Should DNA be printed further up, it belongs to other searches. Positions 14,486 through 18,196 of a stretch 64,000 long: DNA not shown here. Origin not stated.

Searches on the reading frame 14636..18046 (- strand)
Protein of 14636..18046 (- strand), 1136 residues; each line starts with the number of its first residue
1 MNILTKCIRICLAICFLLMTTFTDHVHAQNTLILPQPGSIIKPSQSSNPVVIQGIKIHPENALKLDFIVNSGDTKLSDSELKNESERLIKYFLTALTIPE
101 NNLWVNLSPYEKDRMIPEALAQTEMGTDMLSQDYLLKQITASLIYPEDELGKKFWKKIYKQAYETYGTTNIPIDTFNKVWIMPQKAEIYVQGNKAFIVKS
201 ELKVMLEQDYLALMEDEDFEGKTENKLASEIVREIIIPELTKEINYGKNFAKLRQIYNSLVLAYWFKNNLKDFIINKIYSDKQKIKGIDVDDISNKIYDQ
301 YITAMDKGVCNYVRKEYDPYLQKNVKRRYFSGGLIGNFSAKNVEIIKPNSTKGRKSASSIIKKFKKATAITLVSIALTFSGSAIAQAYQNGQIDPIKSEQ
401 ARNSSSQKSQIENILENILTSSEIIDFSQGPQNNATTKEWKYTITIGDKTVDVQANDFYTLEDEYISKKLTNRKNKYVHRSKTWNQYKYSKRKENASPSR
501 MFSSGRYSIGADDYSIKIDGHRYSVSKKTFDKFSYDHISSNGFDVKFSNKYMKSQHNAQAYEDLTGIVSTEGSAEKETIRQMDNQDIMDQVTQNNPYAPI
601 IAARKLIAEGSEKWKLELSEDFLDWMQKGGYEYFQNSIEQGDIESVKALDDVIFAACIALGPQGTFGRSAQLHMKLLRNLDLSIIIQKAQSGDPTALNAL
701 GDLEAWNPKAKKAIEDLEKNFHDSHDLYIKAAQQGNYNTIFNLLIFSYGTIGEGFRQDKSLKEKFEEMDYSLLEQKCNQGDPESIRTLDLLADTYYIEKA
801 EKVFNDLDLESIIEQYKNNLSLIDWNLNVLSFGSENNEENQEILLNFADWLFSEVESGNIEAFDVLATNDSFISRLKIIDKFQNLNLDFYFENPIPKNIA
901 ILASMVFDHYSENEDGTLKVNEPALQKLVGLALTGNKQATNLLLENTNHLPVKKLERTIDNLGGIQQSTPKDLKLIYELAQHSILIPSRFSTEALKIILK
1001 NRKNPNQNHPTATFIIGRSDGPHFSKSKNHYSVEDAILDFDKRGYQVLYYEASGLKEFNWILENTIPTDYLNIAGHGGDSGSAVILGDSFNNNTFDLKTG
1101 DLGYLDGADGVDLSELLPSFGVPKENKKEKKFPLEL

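Call 8: search_protein_families(library=pfam, proteins=[window:14636-18046:-], max_evalue=0.01)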
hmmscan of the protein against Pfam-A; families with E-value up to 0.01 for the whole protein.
window:14636-18046:- (1136 aa): 0 families

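Call 15: find_encoding_contigs(protein=window:14636-18046:-, flank=3000, max_places=6)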
Protein window:14636-18046:- (1136 aa): 5 contigs read that carry it; 1 place shown.
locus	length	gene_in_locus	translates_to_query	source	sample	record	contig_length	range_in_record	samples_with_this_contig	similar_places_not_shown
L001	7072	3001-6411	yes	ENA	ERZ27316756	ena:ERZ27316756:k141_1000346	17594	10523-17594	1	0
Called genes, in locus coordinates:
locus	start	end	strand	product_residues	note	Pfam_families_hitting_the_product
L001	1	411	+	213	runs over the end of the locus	PF00180:Iso_dh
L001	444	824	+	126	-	PF00180:Iso_dh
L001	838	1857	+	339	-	PF01118:Semialdhyde_dh, PF02774:Semialdhyde_dhC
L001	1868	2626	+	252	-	PF01416:PseudoU_synth_1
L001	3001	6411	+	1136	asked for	-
